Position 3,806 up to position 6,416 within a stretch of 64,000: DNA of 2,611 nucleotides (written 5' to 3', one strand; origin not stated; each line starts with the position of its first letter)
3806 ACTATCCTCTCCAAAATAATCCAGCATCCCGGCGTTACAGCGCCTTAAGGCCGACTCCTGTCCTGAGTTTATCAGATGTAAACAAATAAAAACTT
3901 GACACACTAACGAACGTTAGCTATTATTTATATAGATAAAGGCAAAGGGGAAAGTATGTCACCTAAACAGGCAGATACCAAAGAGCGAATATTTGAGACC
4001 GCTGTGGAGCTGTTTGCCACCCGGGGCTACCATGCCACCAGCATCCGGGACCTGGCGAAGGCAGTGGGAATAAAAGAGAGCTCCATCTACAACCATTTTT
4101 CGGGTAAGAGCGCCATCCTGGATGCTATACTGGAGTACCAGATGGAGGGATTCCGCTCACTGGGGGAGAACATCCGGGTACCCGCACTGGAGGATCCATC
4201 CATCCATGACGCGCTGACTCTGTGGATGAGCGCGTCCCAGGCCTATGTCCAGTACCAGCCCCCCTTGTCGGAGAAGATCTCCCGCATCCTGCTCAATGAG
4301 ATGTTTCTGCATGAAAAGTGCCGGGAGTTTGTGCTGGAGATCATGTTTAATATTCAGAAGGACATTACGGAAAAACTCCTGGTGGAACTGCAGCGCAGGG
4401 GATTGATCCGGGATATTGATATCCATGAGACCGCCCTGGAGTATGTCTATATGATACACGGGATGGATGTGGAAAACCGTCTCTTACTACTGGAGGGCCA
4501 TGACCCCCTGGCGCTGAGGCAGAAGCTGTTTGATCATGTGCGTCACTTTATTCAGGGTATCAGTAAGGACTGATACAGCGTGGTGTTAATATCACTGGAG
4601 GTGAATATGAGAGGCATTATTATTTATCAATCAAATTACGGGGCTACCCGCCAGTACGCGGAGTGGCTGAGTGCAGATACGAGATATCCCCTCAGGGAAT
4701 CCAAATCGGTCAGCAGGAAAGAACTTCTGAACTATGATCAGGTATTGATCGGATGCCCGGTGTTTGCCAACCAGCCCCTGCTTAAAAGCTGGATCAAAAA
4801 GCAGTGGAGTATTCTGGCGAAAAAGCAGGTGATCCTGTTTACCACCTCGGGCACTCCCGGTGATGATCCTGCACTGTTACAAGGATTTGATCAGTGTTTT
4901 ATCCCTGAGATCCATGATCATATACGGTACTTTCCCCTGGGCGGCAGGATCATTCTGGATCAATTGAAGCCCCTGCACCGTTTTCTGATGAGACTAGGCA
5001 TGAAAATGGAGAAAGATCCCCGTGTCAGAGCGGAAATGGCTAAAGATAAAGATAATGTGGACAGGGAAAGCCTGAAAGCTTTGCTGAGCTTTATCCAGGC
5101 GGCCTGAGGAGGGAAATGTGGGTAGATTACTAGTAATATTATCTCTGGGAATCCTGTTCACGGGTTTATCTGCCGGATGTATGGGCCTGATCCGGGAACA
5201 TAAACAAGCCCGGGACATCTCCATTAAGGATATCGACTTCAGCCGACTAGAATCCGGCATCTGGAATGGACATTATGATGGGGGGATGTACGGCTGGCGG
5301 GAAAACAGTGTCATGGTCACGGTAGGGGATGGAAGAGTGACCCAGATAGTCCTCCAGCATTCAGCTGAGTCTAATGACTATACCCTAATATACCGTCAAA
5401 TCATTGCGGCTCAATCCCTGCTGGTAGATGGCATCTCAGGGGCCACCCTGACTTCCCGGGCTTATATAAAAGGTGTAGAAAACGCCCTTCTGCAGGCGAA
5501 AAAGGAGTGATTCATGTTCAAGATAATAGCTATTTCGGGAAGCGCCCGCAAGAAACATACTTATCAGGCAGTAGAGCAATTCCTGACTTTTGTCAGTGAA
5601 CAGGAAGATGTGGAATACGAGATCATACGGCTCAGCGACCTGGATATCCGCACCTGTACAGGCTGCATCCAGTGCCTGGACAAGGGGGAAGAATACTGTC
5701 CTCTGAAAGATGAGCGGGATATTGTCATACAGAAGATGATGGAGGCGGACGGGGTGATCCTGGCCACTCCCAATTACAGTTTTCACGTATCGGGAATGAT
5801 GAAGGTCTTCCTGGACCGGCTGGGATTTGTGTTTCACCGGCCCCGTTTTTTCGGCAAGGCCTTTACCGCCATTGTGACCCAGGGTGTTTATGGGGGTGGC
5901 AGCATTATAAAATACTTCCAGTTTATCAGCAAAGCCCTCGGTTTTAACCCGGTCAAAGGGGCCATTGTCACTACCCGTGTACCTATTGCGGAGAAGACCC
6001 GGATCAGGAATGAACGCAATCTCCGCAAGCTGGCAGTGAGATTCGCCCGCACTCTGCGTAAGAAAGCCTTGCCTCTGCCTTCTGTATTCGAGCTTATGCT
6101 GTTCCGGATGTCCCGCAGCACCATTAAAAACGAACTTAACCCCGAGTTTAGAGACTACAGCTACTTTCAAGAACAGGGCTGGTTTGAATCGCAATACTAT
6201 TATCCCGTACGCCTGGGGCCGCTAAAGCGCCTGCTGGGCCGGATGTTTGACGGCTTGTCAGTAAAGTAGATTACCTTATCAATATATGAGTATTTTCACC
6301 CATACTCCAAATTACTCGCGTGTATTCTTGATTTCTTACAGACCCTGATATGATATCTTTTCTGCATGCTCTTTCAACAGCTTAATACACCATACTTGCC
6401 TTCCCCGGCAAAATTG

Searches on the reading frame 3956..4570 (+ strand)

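Call 58: search_protein_families(library=pfam, proteins=[window:3956-4570:+], max_evalue=0.001)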
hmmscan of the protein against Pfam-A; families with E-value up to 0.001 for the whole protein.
window:3956-4570:+ (205 aa): 2 families
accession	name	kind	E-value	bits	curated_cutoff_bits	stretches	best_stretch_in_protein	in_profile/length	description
PF00440.29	TetR_N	-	1.2e-16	60.7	24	1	12-58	1-47/47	Bacterial regulatory proteins, tetR family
PF13022.12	HTH_Tnp_1_2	-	0.00089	19.8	27.9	0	15-47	14-46/122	Helix-turn-helix of insertion element transposase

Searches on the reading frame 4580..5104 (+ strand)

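Call 58: search_protein_families(library=pfam, proteins=[window:4580-5104:+], max_evalue=0.001)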
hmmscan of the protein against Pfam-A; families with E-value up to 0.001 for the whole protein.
window:4580-5104:+ (175 aa): 1 family
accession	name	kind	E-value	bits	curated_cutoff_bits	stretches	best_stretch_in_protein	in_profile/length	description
PF12724.12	Flavodoxin_5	-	9.6e-18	65.3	27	1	13-147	1-141/145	Flavodoxin domain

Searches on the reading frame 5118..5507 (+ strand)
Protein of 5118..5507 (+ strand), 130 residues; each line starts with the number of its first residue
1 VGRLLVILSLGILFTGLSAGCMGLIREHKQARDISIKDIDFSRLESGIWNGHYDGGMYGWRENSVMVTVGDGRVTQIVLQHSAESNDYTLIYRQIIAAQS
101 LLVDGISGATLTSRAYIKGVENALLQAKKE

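Call 58: search_protein_families(library=pfam, proteins=[window:5118-5507:+], max_evalue=0.001)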
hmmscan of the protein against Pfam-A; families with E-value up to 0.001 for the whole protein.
window:5118-5507:+ (130 aa): 1 family
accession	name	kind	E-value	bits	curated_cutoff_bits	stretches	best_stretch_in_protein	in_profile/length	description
PF04205.19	FMN_bind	-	1.6e-10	41.9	22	1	64-124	7-76/77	FMN-binding domain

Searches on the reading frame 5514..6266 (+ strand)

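Call 58: search_protein_families(library=pfam, proteins=[window:5514-6266:+], max_evalue=0.001)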
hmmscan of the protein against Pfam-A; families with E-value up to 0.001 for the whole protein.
window:5514-6266:+ (251 aa): 2 families
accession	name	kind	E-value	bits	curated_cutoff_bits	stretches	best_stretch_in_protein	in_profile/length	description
PF03358.20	FMN_red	-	4.5e-24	85.2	24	1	3-148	2-141/152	NADPH-dependent FMN reductase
PF02525.22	Flavodoxin_2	-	1.3e-10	41.8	27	1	3-159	2-183/198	Flavodoxin-like fold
